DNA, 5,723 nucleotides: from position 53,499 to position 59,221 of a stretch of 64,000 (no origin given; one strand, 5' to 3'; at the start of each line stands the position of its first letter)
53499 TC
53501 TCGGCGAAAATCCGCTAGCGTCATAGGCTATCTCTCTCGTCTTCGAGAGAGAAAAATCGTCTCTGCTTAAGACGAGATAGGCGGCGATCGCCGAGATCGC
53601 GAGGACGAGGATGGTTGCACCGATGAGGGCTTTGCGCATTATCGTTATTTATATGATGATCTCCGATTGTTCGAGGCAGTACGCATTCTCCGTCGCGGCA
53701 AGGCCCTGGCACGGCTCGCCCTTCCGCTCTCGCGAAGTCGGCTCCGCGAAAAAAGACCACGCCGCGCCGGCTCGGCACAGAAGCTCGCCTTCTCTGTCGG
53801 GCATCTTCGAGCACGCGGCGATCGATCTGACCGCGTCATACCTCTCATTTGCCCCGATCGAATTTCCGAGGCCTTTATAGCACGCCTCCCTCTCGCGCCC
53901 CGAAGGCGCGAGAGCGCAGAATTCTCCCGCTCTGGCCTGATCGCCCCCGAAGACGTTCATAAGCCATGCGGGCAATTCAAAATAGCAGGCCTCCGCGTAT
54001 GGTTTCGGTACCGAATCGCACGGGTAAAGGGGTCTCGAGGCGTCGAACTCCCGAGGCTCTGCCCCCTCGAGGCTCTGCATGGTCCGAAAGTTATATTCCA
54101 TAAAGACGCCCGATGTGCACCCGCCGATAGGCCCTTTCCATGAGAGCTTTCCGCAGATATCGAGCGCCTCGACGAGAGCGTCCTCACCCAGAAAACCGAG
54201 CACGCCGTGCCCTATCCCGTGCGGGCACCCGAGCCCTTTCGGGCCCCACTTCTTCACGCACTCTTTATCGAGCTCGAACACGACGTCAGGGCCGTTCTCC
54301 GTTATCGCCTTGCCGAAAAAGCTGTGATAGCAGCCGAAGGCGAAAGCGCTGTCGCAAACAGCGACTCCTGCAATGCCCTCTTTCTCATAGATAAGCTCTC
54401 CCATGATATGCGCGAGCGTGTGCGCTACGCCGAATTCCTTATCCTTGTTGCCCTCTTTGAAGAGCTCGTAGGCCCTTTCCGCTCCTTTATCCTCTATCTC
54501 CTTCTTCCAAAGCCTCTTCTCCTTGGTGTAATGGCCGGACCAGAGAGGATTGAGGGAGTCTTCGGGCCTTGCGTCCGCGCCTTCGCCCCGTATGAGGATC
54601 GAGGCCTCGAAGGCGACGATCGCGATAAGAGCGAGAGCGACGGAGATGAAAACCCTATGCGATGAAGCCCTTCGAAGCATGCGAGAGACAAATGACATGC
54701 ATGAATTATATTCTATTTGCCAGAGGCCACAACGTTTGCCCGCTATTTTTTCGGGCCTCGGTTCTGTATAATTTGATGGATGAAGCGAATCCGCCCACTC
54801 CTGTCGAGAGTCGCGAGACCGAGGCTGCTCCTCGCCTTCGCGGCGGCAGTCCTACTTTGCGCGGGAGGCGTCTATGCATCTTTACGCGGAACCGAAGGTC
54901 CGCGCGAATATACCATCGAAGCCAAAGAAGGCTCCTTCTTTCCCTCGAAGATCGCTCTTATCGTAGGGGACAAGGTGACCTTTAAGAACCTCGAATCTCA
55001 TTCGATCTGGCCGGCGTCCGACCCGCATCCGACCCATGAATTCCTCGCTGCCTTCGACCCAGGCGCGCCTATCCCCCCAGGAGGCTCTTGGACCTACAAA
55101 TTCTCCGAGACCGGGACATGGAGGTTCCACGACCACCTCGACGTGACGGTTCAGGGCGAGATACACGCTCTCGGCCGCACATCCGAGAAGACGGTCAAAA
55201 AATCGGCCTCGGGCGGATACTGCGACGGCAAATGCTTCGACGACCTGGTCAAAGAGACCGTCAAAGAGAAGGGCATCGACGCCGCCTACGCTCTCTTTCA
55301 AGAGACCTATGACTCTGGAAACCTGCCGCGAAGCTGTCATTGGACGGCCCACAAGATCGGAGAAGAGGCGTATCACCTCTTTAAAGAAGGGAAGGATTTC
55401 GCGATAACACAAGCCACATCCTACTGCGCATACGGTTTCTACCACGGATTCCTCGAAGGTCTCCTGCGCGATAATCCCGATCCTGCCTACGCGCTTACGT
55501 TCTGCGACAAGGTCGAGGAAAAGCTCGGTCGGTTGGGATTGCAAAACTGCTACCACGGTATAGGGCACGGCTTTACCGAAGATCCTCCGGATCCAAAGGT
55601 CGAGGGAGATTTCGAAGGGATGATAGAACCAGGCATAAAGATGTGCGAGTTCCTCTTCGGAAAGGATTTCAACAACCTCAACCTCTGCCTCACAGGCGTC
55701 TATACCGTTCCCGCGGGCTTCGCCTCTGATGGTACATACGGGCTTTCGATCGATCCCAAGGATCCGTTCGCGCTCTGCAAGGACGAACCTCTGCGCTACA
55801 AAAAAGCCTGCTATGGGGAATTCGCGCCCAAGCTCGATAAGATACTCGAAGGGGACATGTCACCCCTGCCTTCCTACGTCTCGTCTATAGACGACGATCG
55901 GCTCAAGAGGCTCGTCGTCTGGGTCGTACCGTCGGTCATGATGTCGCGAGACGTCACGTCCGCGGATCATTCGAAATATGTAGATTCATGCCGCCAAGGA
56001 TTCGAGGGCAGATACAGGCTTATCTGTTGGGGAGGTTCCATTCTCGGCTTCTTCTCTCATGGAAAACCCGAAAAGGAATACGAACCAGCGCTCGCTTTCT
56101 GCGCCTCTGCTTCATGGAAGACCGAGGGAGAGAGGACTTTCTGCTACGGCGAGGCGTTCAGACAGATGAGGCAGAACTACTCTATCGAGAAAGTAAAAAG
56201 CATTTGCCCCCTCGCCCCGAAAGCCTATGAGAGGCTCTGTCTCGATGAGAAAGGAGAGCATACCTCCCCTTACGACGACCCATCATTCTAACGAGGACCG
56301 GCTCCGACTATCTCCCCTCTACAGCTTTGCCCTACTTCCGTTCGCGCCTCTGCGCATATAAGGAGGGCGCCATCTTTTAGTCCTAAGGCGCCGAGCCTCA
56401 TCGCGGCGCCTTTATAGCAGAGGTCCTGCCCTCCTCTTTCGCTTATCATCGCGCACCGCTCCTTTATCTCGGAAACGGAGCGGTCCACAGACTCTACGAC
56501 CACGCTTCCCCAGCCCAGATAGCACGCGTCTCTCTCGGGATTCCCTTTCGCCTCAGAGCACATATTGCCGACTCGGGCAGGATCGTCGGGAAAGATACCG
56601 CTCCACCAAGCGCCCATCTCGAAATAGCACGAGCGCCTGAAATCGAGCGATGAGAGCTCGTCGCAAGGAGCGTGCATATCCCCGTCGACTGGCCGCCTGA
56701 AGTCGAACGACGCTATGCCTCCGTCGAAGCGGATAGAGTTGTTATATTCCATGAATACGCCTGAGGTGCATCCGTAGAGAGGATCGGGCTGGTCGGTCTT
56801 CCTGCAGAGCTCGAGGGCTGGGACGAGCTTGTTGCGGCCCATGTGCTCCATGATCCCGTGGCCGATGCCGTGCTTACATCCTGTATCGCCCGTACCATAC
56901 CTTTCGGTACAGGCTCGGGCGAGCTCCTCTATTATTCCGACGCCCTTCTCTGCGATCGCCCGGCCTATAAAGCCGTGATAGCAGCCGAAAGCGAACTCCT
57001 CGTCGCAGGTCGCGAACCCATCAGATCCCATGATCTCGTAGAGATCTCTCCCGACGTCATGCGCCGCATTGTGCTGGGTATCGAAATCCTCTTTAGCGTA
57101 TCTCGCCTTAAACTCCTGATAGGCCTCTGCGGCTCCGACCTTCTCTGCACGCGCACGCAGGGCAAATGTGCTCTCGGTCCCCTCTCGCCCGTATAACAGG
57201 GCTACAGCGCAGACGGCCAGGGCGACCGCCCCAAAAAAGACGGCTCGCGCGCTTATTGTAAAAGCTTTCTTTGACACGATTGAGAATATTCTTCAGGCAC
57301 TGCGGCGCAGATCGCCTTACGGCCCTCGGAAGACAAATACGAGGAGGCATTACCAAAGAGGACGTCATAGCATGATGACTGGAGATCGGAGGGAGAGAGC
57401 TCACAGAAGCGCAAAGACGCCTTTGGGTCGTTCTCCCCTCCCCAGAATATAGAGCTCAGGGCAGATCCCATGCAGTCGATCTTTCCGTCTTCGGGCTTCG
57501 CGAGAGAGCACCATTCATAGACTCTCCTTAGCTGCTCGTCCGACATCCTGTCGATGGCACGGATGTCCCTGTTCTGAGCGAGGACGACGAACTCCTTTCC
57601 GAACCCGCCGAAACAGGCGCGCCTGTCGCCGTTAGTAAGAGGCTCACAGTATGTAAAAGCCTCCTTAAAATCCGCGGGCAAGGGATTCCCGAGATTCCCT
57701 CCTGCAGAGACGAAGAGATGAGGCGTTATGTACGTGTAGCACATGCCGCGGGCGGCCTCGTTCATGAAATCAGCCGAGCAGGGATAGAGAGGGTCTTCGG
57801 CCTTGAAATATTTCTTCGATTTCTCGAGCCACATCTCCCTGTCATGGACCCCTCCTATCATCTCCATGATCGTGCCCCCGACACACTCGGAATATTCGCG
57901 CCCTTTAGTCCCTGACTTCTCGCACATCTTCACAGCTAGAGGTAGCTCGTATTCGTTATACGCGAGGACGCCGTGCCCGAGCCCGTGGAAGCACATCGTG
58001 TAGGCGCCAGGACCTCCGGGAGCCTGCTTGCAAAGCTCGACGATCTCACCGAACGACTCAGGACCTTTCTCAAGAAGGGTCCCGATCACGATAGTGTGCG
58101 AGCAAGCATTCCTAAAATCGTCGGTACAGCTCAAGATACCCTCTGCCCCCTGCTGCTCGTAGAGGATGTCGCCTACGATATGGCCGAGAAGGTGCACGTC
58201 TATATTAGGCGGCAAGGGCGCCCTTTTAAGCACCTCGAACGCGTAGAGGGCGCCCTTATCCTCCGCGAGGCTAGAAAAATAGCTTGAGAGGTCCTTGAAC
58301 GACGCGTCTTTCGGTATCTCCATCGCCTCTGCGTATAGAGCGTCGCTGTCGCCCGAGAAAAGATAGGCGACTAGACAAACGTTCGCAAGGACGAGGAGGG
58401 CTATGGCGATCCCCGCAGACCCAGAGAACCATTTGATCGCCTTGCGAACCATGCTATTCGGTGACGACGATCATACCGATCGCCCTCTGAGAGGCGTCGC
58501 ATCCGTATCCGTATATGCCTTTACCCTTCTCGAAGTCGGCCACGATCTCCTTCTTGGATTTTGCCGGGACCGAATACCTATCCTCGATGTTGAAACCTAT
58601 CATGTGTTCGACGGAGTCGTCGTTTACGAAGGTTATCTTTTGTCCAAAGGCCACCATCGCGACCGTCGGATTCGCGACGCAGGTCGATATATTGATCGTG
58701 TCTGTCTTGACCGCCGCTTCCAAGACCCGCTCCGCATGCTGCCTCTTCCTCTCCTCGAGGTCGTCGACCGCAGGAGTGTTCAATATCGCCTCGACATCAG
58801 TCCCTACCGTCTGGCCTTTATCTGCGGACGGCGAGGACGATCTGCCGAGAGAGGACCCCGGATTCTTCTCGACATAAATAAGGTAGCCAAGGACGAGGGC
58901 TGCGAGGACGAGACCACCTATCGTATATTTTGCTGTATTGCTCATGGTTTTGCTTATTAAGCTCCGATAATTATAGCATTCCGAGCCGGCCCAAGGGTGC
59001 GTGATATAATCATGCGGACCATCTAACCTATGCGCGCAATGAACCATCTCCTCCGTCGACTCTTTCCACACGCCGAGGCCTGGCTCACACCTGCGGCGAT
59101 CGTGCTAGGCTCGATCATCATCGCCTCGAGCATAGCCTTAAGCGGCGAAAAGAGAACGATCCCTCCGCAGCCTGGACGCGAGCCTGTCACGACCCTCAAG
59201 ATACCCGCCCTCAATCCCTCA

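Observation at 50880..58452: Six tandem paralogues of an unrecognised Cys/His-rich repeat protein family, two fused to cupredoxin-like domains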

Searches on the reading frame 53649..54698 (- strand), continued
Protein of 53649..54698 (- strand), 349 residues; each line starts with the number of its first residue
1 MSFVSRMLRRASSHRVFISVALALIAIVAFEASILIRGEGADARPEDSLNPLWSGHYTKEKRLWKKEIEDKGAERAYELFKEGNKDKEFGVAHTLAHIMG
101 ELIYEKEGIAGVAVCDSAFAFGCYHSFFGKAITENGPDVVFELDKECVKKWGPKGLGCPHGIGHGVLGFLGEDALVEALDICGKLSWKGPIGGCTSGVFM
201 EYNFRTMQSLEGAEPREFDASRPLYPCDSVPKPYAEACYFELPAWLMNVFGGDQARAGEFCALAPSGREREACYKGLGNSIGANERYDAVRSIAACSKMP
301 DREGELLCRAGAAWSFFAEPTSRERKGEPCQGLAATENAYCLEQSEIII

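Call 63: search_protein_representatives(alignment_id=A2)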
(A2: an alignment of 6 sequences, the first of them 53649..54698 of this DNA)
Query: 6 sequences, 396 profile positions. Proteins with E-value up to 0.001 (for the whole library): 6975; up to 1e-10: 5544; up to 1e-30: 1996. The best 150 are listed.
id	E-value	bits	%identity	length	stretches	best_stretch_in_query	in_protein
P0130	2.8e-218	741.2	-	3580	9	77-391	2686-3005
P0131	3.2e-160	550.0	-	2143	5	95-392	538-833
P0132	1.5e-130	452.3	-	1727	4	96-391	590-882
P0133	8.3e-122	423.5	-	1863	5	96-391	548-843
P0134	1.4e-115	403.0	-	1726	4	93-391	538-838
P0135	5.6e-110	384.6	-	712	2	68-362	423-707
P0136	1.2e-107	377.0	-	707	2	68-349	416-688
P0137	3.0e-104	365.7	-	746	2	67-392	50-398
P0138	2.3e-103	362.8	-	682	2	68-359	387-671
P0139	3.5e-96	339.2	-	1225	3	95-391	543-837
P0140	2.9e-91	322.9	-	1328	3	65-391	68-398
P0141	6.4e-91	321.9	-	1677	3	65-392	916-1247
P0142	1.3e-86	307.7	-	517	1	55-395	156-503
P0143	1.7e-82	294.1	-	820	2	59-392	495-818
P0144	8.4e-82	291.8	-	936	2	47-361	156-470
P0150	2.2e-77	277.3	-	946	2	72-361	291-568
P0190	2.7e-65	237.5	-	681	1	53-394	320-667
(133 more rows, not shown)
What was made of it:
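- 6,975 clusters at 50% identity (call 63). Many hits contain two to nine copies (call 63).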

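Call 66: search_protein_families(library=pfam, proteins=[P0130, P0131, P0135, P0137, P0144, P0150, P0190], max_evalue=0.001)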
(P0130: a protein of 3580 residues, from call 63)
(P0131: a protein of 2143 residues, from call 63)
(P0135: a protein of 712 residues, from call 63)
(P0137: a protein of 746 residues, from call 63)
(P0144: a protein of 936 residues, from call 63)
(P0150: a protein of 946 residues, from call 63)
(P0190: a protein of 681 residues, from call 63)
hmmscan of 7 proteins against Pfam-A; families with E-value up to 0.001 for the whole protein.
P0130 (3580 aa): 4 families
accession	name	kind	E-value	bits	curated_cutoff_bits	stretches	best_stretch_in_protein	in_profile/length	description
PF00933.27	Glyco_hydro_3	-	6e-61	207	27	1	3093-3402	2-315/316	Glycosyl hydrolase family 3 N terminal domain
PF01816.23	LRV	-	4.5e-10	39.7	21.6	0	3438-3463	1-26/26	Leucine rich repeat variant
PF02985.28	HEAT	-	0.00026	21.4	23.5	0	3427-3446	3-22/31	HEAT repeat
PF13646.12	HEAT_2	-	0.00091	19.9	27.7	0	3505-3566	3-74/88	HEAT repeats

P0131 (2143 aa): 0 families

P0135 (712 aa): 0 families

P0137 (746 aa): 0 families

P0144 (936 aa): 1 family
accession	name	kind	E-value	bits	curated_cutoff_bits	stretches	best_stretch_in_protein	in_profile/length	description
PF13473.12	Cupredoxin_1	-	4.4e-12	46.4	27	2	503-593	19-104/104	Cupredoxin-like domain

P0150 (946 aa): 1 family
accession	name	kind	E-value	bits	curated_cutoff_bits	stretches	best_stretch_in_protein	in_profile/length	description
PF13473.12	Cupredoxin_1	-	0.0009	19.7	27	0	136-172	17-55/104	Cupredoxin-like domain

P0190 (681 aa): 2 families
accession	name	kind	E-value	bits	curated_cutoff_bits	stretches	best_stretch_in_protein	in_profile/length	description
PF02230.22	Abhydrolase_2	-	9.4e-09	35.9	23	1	55-204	9-149/217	Phospholipase/Carboxylesterase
PF01738.24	DLH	-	0.00015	21.9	21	0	54-193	8-129/217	Dienelactone hydrolase family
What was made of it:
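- Rare fusions to GH3 and to an esterase (call 66) point elsewhere.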

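Call 76: search_solved_structures(query=A4, max_evalue=10, show_alignments=3)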
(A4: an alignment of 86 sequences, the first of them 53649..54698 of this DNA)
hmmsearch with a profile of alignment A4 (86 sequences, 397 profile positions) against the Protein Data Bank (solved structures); distinct sequences matched with E-value up to 10: 0.

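Call 77: search_protein_families(library=pfam, proteins=[L025:14381-15346:+, L051:5322-6239:+, L025:11076-11555:+, L041:1199-1792:+, L074:2146-3828:+, L081:17727-18473:-, L054:286-1512:-], max_evalue=0.01)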
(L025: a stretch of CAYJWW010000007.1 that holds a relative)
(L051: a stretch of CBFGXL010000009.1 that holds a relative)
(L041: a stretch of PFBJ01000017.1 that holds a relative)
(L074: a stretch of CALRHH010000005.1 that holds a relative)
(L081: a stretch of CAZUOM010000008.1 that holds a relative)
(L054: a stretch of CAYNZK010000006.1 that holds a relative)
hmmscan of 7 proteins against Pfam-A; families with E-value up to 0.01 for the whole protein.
L025:14381-15346:+ (321 aa): 0 families

L051:5322-6239:+ (305 aa): 10 families
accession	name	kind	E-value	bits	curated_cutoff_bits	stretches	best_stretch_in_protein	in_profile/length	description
PF13431.12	TPR_17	-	5.6e-09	36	24.4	1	227-255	5-33/34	Tetratricopeptide repeat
PF14559.12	TPR_19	-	4e-08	33.9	25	0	222-267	12-57/68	Tetratricopeptide repeat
PF13181.12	TPR_8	-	9.4e-08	32.1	25.7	0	206-234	6-34/34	Tetratricopeptide repeat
PF13428.12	TPR_14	-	1.9e-07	31.6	23.5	0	202-242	2-42/44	Tetratricopeptide repeat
PF13424.12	TPR_12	-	2.2e-06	28.2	30.1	0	235-269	3-37/77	Tetratricopeptide repeat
PF07719.23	TPR_2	-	1e-05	25.7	27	0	127-150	3-26/34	Tetratricopeptide repeat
PF13432.12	TPR_16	-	0.00089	20.1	32.7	1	206-267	2-63/65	Tetratricopeptide repeat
PF13414.12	TPR_11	-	0.0071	16.5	26.8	0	210-246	3-39/42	TPR repeat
PF13371.12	TPR_9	-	0.0079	16.6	35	0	179-225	7-53/73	Tetratricopeptide repeat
PF13429.12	TPR_15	-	0.008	16.1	26.2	0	171-266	150-245/280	Tetratricopeptide repeat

L025:11076-11555:+ (159 aa): 2 families
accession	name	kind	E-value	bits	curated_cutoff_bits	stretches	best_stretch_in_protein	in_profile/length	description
PF01629.22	DUF22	-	0.0027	17.8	25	1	62-125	7-68/106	Domain of unknown function DUF22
PF18864.6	AbiTii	-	0.006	17.2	27.6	1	58-130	26-97/189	AbiTii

L041:1199-1792:+ (197 aa): 0 families

L074:2146-3828:+ (560 aa): 0 families

L081:17727-18473:- (248 aa): 0 families

L054:286-1512:- (408 aa): 6 families
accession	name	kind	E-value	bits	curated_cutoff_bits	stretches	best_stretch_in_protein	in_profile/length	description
PF07591.16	PT-HINT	-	4e-13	50.2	27.7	1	276-405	3-136/137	Pretoxin HINT domain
PF05203.21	Hom_end_hint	-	5.9e-10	39.9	32.1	1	268-303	1-36/228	Hom_end-associated Hint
PF14890.11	Intein_splicing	-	2e-08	34.6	35.8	1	275-358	1-93/155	Intein splicing domain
PF01079.26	Hint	-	2.7e-08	34.1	29.7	1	263-376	8-135/213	Hint module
PF14623.11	Vint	-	3.3e-05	24.2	27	1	267-352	1-77/166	Hint-domain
PF13403.11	Hint_2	-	0.0011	19.9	28.4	0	268-341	2-87/147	Hint domain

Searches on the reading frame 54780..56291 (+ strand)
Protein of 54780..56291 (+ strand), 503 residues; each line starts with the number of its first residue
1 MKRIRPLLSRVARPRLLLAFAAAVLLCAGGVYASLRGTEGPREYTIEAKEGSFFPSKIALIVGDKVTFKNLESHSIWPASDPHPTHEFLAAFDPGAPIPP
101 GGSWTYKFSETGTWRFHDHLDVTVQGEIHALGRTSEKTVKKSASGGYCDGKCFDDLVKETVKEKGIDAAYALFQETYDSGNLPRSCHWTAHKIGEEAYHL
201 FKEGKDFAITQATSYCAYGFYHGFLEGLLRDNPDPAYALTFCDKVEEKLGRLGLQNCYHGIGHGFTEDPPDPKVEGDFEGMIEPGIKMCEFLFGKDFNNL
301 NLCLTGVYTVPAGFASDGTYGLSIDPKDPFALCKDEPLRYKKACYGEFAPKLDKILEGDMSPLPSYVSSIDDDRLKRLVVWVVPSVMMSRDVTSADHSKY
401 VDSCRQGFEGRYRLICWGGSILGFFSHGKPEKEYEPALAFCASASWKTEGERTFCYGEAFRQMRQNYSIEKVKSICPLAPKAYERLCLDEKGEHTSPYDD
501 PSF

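Call 3: search_protein_families(library=pfam, proteins=[window:54780-56291:+], max_evalue=1)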
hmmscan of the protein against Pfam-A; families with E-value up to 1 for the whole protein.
window:54780-56291:+ (503 aa): 2 families
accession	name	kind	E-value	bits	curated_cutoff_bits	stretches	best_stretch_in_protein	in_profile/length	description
PF13473.12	Cupredoxin_1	-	0.034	14.6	27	1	32-128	11-102/104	Cupredoxin-like domain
PF07732.21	Cu-oxidase_3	-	0.14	12.7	21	1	96-122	73-102/119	Multicopper oxidase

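Call 4: search_protein_families(library=ncbifam, proteins=[window:54780-56291:+], max_evalue=1)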
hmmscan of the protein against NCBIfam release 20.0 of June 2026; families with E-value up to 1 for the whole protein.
window:54780-56291:+ (503 aa): 0 families

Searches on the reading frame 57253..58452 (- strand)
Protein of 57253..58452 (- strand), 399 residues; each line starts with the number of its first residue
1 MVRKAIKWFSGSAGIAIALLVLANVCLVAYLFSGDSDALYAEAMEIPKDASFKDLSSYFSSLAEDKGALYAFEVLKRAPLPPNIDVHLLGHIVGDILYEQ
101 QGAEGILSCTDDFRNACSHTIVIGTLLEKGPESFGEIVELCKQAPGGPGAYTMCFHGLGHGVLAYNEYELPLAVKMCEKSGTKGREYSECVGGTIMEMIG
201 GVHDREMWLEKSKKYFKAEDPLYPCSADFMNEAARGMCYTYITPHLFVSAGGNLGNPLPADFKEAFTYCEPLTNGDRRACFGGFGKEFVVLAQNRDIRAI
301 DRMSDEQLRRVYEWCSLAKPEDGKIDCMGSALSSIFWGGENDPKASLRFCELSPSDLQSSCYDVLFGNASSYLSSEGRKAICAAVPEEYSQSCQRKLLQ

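Call 3: search_protein_families(library=pfam, proteins=[window:57253-58452:-], max_evalue=1)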
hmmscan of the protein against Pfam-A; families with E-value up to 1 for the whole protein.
window:57253-58452:- (399 aa): 0 families

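Call 4: search_protein_families(library=ncbifam, proteins=[window:57253-58452:-], max_evalue=1)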
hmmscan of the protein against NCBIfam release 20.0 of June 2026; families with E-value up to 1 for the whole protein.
window:57253-58452:- (399 aa): 1 family
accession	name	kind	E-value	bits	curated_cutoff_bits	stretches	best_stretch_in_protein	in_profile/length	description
NF004930.0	PRK06287.1-1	subfamily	0.1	12.5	142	1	13-75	9-68/110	cobalt transport protein CbiN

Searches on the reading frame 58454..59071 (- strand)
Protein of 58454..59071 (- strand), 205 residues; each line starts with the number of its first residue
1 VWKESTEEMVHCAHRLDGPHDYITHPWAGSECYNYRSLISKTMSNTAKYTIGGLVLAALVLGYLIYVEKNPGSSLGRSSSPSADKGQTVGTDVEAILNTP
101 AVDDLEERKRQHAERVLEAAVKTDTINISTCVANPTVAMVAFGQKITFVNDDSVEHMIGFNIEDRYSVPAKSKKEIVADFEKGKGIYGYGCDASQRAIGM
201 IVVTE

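Call 3: search_protein_families(library=pfam, proteins=[window:58454-59071:-], max_evalue=1)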
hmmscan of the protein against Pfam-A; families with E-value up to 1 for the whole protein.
window:58454-59071:- (205 aa): 2 families
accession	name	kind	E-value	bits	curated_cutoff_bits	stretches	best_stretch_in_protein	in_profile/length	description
PF05219.18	DREV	-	0.13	11.8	26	1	49-95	179-223/265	DREV methyltransferase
PF11809.13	DUF3330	-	0.14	12.6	25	0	150-180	30-60/69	Domain of unknown function (DUF3330)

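Call 4: search_protein_families(library=ncbifam, proteins=[window:58454-59071:-], max_evalue=1)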
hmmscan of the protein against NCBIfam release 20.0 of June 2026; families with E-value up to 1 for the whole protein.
window:58454-59071:- (205 aa): 3 families
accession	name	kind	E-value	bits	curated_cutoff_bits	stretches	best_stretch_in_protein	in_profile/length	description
NF004973.0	PRK06342.1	equivalog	0.01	15.6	159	1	95-153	49-108/160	transcription elongation factor GreA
NF000296.1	Sul3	exception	0.029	14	475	1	100-177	54-123/263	sulfonamide-resistant dihydropteroate synthase Sul3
TIGR02375.1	pseudoazurin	equivalog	0.039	13.7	109.85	1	131-203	10-83/116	pseudoazurin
